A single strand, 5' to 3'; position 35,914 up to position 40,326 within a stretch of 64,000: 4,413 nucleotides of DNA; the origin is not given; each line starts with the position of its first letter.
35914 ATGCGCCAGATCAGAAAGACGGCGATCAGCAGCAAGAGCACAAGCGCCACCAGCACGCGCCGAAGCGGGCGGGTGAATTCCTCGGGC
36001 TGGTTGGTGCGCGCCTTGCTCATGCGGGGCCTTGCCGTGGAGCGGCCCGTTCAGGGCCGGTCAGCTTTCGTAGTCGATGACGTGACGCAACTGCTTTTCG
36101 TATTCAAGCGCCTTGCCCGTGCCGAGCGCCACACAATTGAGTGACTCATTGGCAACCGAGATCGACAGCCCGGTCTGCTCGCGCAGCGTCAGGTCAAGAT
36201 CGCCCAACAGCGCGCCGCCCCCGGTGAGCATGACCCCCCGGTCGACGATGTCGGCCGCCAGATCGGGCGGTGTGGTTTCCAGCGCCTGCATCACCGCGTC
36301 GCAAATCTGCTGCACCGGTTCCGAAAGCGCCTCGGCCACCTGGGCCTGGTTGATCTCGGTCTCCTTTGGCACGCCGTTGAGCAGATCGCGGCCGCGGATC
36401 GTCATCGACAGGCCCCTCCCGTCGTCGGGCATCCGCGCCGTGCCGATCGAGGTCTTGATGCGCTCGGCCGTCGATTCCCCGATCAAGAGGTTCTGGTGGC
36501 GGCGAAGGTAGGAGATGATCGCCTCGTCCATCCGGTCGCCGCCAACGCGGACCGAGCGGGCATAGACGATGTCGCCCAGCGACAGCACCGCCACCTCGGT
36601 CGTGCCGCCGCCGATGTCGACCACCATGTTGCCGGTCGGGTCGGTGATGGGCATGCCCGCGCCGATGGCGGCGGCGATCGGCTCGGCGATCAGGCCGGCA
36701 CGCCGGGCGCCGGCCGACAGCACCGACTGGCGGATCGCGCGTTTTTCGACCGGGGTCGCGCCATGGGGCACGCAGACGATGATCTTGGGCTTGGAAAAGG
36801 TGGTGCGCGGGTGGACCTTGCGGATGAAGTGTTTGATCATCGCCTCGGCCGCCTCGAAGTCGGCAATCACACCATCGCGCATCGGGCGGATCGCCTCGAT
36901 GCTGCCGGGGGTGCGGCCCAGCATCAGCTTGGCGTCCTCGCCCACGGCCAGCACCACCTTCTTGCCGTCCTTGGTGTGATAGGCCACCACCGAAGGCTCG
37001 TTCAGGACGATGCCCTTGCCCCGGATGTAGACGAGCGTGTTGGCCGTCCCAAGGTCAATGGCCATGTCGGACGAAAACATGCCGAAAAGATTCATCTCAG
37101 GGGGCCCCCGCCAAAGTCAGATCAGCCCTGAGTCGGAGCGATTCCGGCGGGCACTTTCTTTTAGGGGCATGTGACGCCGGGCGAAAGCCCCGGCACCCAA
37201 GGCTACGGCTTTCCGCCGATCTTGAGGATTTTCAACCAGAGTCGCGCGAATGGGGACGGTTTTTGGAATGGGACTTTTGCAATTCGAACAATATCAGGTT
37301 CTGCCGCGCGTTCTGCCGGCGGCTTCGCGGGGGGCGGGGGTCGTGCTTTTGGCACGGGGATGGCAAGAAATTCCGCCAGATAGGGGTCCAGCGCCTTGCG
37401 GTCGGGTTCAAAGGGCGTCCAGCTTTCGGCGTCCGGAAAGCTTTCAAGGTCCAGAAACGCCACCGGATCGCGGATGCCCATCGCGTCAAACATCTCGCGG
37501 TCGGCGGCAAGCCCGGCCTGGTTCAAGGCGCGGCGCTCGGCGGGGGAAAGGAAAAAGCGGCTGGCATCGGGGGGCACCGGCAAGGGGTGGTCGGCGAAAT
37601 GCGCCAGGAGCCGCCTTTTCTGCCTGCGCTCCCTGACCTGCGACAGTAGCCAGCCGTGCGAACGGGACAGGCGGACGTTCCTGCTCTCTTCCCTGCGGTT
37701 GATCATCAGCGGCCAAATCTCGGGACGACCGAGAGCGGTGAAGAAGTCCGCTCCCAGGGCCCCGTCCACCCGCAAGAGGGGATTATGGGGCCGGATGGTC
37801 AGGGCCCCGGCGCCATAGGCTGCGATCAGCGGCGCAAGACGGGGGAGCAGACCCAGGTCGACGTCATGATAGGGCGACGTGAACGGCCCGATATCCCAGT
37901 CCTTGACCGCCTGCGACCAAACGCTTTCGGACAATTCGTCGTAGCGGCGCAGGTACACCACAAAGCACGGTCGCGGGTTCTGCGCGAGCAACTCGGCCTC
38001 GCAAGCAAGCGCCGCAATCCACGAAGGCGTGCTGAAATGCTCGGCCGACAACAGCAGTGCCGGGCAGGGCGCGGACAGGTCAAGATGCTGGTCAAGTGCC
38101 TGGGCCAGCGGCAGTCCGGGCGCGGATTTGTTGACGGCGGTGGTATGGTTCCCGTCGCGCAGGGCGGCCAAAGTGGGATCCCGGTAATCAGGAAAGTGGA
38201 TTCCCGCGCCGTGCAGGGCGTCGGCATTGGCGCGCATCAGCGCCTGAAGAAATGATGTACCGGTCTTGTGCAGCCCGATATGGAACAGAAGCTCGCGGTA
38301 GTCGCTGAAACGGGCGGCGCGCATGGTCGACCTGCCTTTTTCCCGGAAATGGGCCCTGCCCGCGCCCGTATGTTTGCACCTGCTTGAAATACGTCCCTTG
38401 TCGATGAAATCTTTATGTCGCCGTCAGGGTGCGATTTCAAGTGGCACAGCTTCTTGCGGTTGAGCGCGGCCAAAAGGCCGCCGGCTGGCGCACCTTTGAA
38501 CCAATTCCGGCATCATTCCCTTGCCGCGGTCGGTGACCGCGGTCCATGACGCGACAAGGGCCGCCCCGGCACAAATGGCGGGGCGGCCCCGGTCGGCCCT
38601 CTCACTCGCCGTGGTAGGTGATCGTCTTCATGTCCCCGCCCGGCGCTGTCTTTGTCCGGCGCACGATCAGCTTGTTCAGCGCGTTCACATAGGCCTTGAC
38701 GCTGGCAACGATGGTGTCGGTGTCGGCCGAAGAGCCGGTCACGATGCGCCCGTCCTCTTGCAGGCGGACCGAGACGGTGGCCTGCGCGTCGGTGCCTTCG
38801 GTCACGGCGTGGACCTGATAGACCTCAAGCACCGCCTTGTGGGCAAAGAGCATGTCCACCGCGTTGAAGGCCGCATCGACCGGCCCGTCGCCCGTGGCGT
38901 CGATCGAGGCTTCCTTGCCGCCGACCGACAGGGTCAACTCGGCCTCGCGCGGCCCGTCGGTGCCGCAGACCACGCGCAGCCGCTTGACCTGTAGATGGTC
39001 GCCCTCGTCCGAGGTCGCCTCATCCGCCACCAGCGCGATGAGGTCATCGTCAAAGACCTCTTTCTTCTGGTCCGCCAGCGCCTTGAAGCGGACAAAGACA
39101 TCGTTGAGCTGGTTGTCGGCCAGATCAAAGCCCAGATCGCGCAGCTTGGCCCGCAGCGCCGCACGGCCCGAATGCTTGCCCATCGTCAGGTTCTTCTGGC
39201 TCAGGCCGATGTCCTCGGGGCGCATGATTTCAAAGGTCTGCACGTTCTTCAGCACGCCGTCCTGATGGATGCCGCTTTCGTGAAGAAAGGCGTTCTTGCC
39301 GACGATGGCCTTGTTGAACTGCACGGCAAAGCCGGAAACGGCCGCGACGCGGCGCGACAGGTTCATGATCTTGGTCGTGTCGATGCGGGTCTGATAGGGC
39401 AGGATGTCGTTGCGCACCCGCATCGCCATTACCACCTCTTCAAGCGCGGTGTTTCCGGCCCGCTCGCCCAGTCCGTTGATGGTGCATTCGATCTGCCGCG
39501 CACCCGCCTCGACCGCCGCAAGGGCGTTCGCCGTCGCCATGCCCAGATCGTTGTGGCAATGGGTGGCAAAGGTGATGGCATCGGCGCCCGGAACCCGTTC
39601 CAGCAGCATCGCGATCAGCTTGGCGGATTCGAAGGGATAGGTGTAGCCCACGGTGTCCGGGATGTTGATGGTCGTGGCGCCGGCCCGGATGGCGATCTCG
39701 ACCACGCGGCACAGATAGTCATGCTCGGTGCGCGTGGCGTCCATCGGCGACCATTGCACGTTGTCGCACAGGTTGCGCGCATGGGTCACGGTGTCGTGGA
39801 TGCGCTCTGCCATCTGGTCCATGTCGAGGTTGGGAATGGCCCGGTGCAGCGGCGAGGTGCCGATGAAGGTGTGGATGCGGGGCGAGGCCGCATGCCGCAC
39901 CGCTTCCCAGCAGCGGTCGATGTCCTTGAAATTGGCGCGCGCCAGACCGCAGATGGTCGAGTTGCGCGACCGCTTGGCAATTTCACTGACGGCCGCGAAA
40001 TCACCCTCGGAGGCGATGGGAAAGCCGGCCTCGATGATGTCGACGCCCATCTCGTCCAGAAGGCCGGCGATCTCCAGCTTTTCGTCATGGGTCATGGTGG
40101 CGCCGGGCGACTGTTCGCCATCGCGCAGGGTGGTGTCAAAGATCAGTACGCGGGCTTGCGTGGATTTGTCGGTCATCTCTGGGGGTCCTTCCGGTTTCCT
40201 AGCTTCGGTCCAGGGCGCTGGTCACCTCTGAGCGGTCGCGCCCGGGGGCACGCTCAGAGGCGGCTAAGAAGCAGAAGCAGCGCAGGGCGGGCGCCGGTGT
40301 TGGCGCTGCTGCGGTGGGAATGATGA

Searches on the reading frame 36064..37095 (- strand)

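Call 17: search_protein_families(library=pfam, proteins=[window:36064-37095:-], max_evalue=0.001)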
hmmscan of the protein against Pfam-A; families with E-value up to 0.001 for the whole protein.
window:36064-37095:- (344 aa): 7 families
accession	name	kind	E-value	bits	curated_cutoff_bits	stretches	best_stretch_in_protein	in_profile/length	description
PF06723.19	MreB_Mbl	-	1.3e-143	478.1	27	1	9-336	2-325/327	MreB/Mbl protein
PF00022.25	Actin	-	3.1e-11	42.9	27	1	34-201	31-191/410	Actin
PF14450.12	FtsA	-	1.8e-09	38.5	31.8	1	157-316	1-111/127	Cell division protein FtsA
PF00012.26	HSP70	-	3.1e-09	36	20.6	1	104-200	135-237/599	Hsp70 protein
PF11104.14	PilM_2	-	4.5e-09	36.1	27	1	157-196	183-222/340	Type IV pilus assembly protein PilM;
PF25216.1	Volactin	-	3.3e-05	24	35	1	37-193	49-205/321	Volactin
PF06277.17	EutA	-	0.00046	19.6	27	1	133-206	119-199/475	Ethanolamine utilisation protein EutA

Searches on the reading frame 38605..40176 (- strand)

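Call 17: search_protein_families(library=pfam, proteins=[window:38605-40176:-], max_evalue=0.001)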
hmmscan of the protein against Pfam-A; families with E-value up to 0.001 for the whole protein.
window:38605-40176:- (524 aa): 3 families
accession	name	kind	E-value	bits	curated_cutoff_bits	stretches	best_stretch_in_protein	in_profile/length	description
PF00682.25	HMGL-like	-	1.8e-90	303.3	29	1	10-277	2-260/260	HMGL-like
PF08502.15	LeuA_dimer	-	9.2e-38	129.5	24.9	1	373-503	1-130/131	LeuA allosteric (dimerisation) domain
PF22617.1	HCS_D2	-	1.2e-30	106.1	27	1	291-372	1-82/82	Homocitrate synthase post-HMGL domain-like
